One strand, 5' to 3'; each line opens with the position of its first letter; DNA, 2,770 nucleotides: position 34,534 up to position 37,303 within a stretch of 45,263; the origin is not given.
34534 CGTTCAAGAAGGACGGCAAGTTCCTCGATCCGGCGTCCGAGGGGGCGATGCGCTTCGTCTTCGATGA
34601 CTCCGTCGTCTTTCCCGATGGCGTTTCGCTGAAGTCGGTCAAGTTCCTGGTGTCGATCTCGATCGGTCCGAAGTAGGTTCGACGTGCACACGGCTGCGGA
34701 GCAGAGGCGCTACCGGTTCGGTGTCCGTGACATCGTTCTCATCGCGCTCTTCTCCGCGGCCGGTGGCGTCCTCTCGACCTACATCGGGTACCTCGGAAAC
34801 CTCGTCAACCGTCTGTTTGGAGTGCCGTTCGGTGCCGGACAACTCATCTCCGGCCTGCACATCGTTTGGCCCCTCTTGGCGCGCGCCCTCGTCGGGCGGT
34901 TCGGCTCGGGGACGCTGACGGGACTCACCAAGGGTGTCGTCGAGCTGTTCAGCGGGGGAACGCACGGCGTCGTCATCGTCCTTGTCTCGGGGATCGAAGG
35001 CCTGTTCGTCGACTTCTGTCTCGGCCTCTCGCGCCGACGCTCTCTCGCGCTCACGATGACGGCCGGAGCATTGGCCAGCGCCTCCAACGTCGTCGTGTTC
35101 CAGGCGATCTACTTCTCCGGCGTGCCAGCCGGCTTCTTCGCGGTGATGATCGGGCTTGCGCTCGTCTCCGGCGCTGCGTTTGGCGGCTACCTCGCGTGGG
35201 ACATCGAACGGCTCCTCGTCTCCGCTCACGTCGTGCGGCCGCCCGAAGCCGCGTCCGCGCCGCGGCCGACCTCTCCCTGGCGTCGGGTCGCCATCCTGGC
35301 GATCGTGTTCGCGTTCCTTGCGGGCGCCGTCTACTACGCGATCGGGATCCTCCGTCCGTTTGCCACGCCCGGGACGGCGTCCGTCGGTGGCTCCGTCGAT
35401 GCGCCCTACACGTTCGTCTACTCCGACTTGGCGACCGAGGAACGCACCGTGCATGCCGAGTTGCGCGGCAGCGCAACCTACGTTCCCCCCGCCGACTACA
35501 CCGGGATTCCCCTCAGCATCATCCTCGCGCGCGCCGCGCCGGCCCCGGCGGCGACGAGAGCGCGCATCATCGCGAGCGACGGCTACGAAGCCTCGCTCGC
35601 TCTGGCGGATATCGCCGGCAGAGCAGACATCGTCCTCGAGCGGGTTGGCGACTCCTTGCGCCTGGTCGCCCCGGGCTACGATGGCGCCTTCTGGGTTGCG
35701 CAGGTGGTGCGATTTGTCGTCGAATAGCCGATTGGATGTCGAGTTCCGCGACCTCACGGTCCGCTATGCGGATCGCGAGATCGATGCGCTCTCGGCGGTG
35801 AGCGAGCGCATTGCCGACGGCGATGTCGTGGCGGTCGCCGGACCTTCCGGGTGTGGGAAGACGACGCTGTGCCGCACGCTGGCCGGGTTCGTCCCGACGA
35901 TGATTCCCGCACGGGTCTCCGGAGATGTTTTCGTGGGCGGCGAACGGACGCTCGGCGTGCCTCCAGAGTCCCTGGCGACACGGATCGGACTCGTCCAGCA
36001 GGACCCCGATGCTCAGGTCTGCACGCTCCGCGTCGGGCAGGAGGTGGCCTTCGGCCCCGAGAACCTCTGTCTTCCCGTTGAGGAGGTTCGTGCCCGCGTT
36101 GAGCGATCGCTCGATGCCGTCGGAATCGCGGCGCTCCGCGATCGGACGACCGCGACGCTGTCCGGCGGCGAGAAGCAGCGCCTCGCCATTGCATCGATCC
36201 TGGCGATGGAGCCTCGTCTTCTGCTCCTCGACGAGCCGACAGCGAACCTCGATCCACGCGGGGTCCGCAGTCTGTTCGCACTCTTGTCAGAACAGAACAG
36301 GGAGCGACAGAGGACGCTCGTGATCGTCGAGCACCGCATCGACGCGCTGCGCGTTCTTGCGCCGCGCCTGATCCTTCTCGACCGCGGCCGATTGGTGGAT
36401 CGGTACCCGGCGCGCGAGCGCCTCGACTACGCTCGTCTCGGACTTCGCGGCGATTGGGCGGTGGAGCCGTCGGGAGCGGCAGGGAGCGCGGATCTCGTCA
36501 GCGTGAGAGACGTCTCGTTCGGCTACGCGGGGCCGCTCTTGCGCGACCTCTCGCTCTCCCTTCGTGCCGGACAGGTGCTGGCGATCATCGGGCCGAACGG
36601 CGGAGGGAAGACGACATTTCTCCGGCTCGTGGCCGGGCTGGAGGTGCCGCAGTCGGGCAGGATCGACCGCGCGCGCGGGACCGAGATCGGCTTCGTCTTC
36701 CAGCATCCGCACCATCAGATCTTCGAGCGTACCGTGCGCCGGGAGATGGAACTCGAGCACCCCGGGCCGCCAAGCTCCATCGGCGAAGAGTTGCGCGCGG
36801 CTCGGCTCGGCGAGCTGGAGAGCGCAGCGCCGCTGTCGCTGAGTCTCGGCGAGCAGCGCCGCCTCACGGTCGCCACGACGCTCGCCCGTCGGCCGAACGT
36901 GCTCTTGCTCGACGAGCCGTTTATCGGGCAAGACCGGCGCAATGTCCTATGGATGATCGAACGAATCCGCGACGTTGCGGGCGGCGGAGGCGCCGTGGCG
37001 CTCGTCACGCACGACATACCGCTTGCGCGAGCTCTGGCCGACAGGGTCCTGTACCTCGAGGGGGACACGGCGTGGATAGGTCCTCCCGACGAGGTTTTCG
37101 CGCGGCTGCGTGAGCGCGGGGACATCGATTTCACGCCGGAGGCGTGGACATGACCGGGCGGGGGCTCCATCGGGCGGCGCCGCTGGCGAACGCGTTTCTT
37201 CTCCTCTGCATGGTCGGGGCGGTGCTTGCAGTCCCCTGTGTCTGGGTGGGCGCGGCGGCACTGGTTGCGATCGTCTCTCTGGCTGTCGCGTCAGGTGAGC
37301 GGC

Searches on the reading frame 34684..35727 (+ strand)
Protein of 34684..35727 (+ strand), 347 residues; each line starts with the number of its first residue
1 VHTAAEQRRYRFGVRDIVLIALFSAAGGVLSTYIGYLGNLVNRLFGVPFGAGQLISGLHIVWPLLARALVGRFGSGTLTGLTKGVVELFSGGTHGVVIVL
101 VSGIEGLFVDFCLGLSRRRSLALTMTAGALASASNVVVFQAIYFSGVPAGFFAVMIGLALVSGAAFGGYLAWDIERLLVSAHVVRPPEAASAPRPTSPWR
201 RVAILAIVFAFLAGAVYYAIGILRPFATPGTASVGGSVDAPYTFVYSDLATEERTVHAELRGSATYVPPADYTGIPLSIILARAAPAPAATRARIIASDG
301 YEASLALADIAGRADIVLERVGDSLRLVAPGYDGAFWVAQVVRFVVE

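Call 96: search_protein_families(library=pfam, proteins=[window:34684-35727:+], max_evalue=0.00001)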
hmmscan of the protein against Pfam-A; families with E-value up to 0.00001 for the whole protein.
window:34684-35727:+ (347 aa): 1 family
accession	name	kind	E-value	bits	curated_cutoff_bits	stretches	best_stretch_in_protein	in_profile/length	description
PF09819.14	ABC_cobalt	-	5.9e-16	59.2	25.2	1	15-132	1-119/121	ABC-type cobalt transport system, permease component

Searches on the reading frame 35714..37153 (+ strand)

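Call 96: search_protein_families(library=pfam, proteins=[window:35714-37153:+], max_evalue=0.00001)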
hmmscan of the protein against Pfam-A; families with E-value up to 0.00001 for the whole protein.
window:35714-37153:+ (479 aa): 9 families
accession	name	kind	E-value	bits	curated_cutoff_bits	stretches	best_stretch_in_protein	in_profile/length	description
PF00005.33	ABC_tran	-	1.4e-51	175.1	25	2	27-177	2-137/137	ABC transporter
PF13304.12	AAA_21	-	2.2e-15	57.9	27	0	149-202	238-293/304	AAA domain, putative AbiEii toxin, Type IV TA system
PF13191.12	AAA_16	-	1.9e-10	41.9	32.6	0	20-196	6-161/167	AAA ATPase domain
PF02463.25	SMC_N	-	1.4e-08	34.8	40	0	148-203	136-195/220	RecF/RecN/SMC N terminal domain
PF13401.12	AAA_22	-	7.2e-08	33.3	27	0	38-61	7-30/130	AAA domain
PF13558.12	SbcC_Walker_B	-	2.6e-07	31.2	27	0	142-192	26-89/90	SbcC/RAD50-like, Walker B motif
PF13481.12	AAA_25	-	5.9e-07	29.7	27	0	10-57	6-54/195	AAA domain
PF20703.3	nSTAND1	-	2.6e-06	27.8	27.1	0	26-64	23-59/379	Novel STAND NTPase 1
PF02367.23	TsaE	-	6.7e-06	26.5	26.6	0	28-57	13-42/128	Threonylcarbamoyl adenosine biosynthesis protein TsaE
